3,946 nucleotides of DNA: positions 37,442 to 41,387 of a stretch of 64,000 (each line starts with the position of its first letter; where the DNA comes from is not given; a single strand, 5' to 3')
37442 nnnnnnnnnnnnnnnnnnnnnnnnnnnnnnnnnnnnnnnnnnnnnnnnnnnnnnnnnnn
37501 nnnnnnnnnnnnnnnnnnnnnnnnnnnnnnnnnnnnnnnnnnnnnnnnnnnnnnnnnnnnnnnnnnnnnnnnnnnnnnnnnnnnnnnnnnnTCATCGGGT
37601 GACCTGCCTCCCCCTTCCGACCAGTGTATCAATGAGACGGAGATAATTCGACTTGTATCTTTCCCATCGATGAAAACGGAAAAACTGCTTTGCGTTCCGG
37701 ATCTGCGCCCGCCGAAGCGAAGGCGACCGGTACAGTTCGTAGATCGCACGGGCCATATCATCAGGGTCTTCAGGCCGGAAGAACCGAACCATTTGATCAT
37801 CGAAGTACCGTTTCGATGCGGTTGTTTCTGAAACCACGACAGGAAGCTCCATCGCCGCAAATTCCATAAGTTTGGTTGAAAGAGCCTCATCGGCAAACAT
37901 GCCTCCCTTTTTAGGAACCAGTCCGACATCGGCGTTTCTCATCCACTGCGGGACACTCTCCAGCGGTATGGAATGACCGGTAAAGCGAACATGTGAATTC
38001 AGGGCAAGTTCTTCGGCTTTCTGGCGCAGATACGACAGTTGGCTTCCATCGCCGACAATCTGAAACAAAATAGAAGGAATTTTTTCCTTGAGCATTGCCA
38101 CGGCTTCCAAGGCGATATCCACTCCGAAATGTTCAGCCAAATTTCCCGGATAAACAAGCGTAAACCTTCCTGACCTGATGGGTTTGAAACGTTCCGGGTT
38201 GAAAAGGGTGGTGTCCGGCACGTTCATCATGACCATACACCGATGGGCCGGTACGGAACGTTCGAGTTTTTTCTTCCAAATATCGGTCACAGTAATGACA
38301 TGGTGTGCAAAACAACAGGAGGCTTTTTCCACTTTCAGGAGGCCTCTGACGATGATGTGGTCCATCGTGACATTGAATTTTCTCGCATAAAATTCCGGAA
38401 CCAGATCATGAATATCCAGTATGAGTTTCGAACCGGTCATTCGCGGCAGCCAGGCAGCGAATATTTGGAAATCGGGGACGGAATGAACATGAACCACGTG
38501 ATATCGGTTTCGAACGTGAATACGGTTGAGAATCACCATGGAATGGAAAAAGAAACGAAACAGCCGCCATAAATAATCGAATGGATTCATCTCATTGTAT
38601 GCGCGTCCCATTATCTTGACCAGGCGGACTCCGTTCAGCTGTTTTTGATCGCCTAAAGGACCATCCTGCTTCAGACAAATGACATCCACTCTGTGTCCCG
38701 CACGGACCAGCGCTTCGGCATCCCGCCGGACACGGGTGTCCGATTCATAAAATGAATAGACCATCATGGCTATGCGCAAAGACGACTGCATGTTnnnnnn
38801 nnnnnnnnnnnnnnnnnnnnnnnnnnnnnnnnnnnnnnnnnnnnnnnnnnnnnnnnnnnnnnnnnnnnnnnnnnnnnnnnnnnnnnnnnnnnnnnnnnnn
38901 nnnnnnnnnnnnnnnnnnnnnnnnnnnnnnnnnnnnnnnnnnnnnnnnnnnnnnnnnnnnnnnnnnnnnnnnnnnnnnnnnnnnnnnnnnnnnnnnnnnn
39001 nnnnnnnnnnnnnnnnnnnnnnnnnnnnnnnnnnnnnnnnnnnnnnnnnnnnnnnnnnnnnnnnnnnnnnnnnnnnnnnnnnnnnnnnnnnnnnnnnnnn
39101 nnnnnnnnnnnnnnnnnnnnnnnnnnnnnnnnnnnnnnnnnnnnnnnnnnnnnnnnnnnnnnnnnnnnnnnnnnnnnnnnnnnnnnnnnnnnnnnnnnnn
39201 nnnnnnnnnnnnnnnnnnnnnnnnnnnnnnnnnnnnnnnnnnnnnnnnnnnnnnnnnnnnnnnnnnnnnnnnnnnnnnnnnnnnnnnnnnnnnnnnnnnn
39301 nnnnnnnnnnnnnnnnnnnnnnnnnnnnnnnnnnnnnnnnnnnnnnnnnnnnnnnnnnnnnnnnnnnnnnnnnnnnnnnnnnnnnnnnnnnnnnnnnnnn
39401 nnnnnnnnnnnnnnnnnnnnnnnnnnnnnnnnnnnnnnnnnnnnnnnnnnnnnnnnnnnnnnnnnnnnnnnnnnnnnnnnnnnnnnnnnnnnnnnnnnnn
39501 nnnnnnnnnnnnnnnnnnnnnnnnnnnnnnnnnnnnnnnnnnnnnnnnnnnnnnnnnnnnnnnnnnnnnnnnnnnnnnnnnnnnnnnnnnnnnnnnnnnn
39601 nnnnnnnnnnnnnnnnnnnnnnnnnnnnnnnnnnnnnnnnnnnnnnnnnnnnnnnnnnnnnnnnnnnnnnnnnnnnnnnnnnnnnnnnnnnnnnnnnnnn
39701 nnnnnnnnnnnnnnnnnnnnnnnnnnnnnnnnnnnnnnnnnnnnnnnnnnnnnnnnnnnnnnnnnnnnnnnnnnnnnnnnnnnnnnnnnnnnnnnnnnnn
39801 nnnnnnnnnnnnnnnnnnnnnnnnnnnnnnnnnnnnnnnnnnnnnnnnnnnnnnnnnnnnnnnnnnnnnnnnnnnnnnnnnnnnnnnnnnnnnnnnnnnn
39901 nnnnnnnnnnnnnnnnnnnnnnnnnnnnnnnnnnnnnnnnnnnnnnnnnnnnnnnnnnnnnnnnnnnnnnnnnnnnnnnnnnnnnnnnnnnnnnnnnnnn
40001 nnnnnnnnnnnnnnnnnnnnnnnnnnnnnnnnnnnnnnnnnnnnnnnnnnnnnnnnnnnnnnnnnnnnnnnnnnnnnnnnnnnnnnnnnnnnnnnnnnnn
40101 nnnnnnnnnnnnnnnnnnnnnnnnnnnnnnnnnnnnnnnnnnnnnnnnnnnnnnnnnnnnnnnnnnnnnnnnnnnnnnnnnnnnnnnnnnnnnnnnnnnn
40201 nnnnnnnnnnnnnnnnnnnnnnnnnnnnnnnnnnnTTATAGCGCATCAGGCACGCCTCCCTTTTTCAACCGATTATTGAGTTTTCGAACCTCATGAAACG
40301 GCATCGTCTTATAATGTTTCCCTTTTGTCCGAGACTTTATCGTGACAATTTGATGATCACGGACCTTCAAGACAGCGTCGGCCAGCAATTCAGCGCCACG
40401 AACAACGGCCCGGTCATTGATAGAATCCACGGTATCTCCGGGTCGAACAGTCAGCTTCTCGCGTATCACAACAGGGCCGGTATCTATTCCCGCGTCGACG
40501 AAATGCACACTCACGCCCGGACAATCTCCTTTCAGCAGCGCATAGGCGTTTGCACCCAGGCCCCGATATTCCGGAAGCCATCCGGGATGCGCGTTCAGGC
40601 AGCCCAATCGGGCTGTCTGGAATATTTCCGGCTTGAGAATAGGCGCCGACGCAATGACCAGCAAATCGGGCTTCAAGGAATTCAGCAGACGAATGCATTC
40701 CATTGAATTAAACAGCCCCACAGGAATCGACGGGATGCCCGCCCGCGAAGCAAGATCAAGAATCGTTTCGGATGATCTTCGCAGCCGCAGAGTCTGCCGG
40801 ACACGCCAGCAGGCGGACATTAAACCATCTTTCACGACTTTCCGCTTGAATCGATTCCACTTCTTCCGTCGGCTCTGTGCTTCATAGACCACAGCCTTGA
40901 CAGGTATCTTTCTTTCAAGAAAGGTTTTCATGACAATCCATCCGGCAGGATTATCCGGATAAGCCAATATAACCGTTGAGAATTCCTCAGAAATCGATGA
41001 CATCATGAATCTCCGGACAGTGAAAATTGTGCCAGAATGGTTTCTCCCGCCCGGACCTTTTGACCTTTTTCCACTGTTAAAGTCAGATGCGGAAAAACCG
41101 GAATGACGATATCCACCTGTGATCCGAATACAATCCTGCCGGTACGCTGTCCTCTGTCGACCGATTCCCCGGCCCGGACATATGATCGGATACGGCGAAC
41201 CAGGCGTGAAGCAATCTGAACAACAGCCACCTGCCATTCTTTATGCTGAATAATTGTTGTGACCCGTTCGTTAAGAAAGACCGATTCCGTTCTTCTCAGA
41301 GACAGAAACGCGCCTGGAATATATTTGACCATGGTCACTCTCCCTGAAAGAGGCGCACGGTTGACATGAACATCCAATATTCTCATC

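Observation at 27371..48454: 21-kb Wzx/Wzy exopolysaccharide operon with an unusually large tailoring cassette (best candidate for an undescribed pathway)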

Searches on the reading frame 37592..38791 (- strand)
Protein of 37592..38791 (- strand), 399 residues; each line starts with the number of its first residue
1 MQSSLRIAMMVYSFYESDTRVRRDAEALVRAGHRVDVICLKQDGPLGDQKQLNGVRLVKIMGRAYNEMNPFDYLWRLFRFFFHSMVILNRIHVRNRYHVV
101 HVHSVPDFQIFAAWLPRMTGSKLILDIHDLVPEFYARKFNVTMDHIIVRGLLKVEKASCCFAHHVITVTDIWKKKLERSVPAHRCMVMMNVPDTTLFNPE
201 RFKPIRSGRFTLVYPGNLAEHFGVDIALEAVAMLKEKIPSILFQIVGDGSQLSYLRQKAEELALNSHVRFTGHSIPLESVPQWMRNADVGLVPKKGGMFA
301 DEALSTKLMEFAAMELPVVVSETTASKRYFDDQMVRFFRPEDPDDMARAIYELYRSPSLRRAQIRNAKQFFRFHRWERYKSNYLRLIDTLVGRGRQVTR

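Call 3: search_protein_families(library=pfam, proteins=[window:37592-38791:-], max_evalue=0.01)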
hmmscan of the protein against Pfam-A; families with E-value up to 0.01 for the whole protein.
window:37592-38791:- (399 aa): 6 families
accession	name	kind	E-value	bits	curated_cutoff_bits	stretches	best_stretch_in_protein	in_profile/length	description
PF00534.26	Glycos_transf_1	-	9.4e-23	81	26.4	1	203-369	9-171/172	Glycosyl transferases group 1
PF13692.12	Glyco_trans_1_4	-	8.7e-22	78.3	27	1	210-355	2-141/142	Glycosyl transferases group 1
PF13579.12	Glyco_trans_4_4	-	8.8e-16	59.1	29.7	1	19-188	5-155/158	Glycosyl transferase 4-like domain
PF13439.12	Glyco_transf_4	-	1.3e-13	51.7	28.5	1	22-191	9-165/170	Glycosyltransferase Family 4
PF13524.12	Glyco_trans_1_2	-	7.2e-09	36.2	25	1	234-377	9-136/144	Glycosyl transferase-like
PF13477.12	Glyco_trans_4_2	-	0.00039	21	23.4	1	25-145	17-123/139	Glycosyl transferase 4-like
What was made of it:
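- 37592..38791 (-): GT4 glycosyltransferase. Glycos_transf_1 and Glyco_trans_4_4 (call 3).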

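Call 5: search_protein_families(library=ncbifam, proteins=[window:37592-38791:-], max_evalue=0.001)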
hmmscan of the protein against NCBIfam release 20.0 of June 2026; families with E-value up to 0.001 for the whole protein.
window:37592-38791:- (399 aa): 21 families
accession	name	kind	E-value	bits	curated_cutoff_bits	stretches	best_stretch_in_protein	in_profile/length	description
TIGR04063.1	stp3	hypoth_equivalog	3.4e-16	59.1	442.05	1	89-388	85-393/397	TIGR04063 family PEP-CTERM/XrtA system glycosyltransferase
NF041876.1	EPS_EpsE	equivalog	7.5e-16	58.4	400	1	95-368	112-373/389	exopolysaccharide biosynthesis GT4 family glycosyltransferase EpsE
NF007640.0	PRK10307.1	subfamily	8.4e-16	57.9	276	1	94-371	104-387/411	WcaI family glycosyltransferase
TIGR03088.1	stp2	hypoth_equivalog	4.7e-11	42.3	409.05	1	230-389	215-372/374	TIGR03088 family PEP-CTERM/XrtA system glycosyltransferase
NF047676.1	TeichurnBiosyTuaH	equivalog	1.4e-09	37.3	550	1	122-378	120-375/384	teichuronic acid biosynthesis protein TuaH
TIGR04157.1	glyco_rSAM_CFB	subfamily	1.3e-08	34.3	400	1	212-336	230-345/406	TIGR04157 family glycosyltransferase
TIGR04005.1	wcaL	equivalog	1.4e-08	34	537.6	1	166-325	179-338/406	colanic acid biosynthesis glycosyltransferase WcaL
NF046085.1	XrtY_assoc_Gly1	equivalog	1.5e-08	33.9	400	1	91-386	92-380/387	XrtY-associated glycosyltransferase XYAG1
TIGR04047.1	MSMEG_0565_glyc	hypoth_equivalog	2.3e-08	33.5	259.85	1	228-380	212-364/373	MSMEG_0565 family glycosyltransferase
NF038229.1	Glyco4_Geo_Pelo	equivalog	3.1e-08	33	400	1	162-374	110-319/338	GPMC system family 4 glycosyltransferase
TIGR03087.1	stp1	hypoth_equivalog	8.5e-07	28.5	316.65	1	135-379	143-386/397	TIGR03087 family PEP-CTERM/XrtA system glycosyltransferase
NF038255.1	exopoly_VpsD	equivalog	1.3e-06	27.5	300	1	161-385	156-378/381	VpsD family glycosyltransferase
TIGR04007.1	wcaI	equivalog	2.4e-06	26.5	800.45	1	209-320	231-337/407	colanic acid biosynthesis glycosyltransferase WcaI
NF047684.1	TeichurnBiosyTuaC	equivalog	3.4e-06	26.2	550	1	211-358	221-356/391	teichuronic acid biosynthesis protein TuaC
TIGR03449.1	mycothiol_MshA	equivalog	4.1e-06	26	462.5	1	213-381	224-394/406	D-inositol-3-phosphate glycosyltransferase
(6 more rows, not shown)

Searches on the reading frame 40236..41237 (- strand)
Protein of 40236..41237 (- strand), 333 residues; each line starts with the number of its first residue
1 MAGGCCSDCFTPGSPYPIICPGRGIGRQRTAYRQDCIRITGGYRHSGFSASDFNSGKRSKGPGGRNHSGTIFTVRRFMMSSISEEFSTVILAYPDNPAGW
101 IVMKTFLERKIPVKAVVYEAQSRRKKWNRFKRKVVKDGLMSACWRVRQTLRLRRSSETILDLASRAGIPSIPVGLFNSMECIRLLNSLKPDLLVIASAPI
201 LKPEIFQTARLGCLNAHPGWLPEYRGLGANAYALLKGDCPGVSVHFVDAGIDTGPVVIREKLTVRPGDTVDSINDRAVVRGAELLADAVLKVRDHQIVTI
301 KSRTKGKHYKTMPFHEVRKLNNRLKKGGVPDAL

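Call 3: search_protein_families(library=pfam, proteins=[window:40236-41237:-], max_evalue=0.01)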
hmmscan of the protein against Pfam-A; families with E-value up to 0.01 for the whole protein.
window:40236-41237:- (333 aa): 1 family
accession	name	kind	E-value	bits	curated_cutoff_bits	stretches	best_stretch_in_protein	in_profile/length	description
PF00551.24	Formyl_trans_N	-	1.8e-20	73.9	26.1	1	180-288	70-180/181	Formyl transferase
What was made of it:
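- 40236..41006 (-): Stand-alone formyltransferase domain protein. Formyl_trans_N E 1.8e-20 (call 3).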

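Call 5: search_protein_families(library=ncbifam, proteins=[window:40236-41237:-], max_evalue=0.001)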
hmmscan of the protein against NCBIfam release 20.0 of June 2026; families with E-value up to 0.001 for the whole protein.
window:40236-41237:- (333 aa): 7 families
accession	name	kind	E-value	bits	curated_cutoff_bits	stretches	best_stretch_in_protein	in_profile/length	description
TIGR00460.1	fmt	equivalog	3.4e-19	69.1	201.5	1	155-302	45-194/315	methionyl-tRNA formyltransferase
TIGR00639.1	PurN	equivalog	3e-18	66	150.1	1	181-296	71-188/192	phosphoribosylglycinamide formyltransferase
NF005755.0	PRK07579.1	equivalog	8.5e-13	48.7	238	1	212-321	87-196/245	dTDP-4-amino-4,6-dideoxyglucose formyltransferase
NF005414.0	PRK06988.1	equivalog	5.2e-12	45.4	316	1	159-287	47-177/311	formyltransferase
NF005998.1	PRK08125.1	equivalog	3.2e-11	42.3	777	1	165-304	51-192/649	bifunctional UDP-4-amino-4-deoxy-L-arabinose formyltransferase/UDP-glucuronic acid oxidase ArnA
TIGR00655.1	PurU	equivalog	6.7e-07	29.2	285.95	1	181-304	152-277/280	formyltetrahydrofolate deformylase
NF004684.0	PRK06027.1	subfamily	1.2e-06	28.4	223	1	180-304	156-282/286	formyltetrahydrofolate deformylase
